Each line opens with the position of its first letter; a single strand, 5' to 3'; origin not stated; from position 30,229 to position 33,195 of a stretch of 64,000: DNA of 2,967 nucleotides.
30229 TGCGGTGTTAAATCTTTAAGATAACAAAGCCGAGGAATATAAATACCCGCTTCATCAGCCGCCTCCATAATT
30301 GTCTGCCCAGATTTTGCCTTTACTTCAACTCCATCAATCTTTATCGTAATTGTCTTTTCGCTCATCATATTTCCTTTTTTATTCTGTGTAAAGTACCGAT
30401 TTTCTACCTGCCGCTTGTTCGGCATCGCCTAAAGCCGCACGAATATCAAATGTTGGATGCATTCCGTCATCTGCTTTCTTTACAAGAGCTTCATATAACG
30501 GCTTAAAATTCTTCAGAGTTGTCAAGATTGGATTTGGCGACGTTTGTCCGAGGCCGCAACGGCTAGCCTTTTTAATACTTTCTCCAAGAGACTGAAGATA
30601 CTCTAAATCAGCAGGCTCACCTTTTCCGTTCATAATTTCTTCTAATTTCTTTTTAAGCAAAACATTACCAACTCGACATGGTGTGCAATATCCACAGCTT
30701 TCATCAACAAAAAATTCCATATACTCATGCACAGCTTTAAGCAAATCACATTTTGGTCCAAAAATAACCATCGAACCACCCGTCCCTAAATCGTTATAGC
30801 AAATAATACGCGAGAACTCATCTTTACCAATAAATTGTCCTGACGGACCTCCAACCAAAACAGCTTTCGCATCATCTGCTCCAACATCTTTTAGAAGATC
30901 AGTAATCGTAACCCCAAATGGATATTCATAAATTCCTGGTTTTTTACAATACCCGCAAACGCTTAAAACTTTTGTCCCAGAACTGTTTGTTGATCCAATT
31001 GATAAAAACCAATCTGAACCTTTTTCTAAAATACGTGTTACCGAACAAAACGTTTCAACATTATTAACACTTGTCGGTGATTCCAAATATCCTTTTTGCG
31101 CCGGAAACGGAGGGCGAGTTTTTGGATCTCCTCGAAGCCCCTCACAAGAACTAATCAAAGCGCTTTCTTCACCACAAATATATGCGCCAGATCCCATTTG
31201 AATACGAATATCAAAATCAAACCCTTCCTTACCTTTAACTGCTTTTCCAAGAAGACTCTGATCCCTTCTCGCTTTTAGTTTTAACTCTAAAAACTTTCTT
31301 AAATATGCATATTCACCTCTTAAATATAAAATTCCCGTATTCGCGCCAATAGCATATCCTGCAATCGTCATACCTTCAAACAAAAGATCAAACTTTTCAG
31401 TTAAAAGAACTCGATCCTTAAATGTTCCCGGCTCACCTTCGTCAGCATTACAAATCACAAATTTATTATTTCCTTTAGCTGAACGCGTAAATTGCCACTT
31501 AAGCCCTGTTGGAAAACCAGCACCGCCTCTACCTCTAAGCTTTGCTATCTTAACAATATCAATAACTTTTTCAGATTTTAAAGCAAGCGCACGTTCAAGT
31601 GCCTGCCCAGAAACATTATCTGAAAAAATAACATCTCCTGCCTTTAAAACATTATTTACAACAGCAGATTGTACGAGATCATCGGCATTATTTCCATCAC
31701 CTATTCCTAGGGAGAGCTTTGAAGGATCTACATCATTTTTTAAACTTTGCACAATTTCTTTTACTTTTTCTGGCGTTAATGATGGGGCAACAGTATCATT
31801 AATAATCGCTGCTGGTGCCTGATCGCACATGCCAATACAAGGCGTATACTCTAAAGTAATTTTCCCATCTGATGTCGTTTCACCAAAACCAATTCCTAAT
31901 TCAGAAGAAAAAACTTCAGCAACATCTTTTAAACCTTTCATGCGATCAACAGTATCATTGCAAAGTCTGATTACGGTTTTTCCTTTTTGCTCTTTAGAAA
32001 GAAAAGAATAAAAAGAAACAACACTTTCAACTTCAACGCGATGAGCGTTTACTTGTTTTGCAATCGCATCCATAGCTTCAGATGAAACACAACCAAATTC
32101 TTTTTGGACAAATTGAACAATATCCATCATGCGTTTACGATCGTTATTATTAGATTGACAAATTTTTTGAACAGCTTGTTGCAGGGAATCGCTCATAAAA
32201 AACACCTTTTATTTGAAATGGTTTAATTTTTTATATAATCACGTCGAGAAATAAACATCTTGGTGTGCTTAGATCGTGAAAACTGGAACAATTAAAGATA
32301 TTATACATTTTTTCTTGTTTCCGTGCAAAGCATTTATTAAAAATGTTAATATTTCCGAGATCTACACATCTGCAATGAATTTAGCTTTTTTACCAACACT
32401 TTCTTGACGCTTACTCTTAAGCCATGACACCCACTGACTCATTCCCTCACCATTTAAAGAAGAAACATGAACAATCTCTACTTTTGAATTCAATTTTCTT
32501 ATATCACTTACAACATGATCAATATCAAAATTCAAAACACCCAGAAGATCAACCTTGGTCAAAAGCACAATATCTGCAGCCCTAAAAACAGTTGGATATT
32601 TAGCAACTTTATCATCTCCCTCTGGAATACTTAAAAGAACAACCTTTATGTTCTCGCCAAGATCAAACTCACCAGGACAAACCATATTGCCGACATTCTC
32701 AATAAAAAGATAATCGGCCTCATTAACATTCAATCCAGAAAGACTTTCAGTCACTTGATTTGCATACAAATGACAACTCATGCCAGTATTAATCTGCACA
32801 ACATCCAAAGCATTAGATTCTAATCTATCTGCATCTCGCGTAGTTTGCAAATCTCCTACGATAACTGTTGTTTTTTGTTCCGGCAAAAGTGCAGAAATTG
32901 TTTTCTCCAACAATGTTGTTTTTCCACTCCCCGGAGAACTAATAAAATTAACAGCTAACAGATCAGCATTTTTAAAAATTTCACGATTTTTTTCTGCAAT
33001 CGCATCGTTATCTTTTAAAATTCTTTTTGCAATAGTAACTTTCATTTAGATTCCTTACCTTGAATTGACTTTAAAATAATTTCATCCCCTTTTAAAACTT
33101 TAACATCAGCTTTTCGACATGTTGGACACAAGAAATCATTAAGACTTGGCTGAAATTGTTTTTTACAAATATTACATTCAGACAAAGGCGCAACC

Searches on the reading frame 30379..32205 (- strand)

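Call 66: search_protein_families(library=pfam, proteins=[window:30379-32205:-], max_evalue=0.00001)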
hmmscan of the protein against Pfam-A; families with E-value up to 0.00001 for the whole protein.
window:30379-32205:- (608 aa): 3 families
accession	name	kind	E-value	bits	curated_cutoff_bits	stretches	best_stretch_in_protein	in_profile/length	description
PF01257.25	2Fe-2S_thioredx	-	7.5e-42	143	24.8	1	12-156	1-145/145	Thioredoxin-like [2Fe-2S] ferredoxin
PF01512.22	Complex1_51K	-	4.9e-40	137.3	31.2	1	218-390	1-149/150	Nuo51 FMN-binding domain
PF10589.14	NADH_4Fe-4S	-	5.7e-28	97.1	23.5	1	491-573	2-84/85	NADH-ubiquinone oxidoreductase-F iron-sulfur binding region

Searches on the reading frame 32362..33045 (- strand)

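Call 66: search_protein_families(library=pfam, proteins=[window:32362-33045:-], max_evalue=0.00001)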
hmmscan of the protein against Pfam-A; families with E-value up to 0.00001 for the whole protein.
window:32362-33045:- (227 aa): 1 family
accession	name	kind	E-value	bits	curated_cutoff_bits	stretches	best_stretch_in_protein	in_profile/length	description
PF02492.25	cobW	-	5.4e-22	78.7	20.7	1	36-192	7-179/180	CobW/HypB/UreG, nucleotide-binding domain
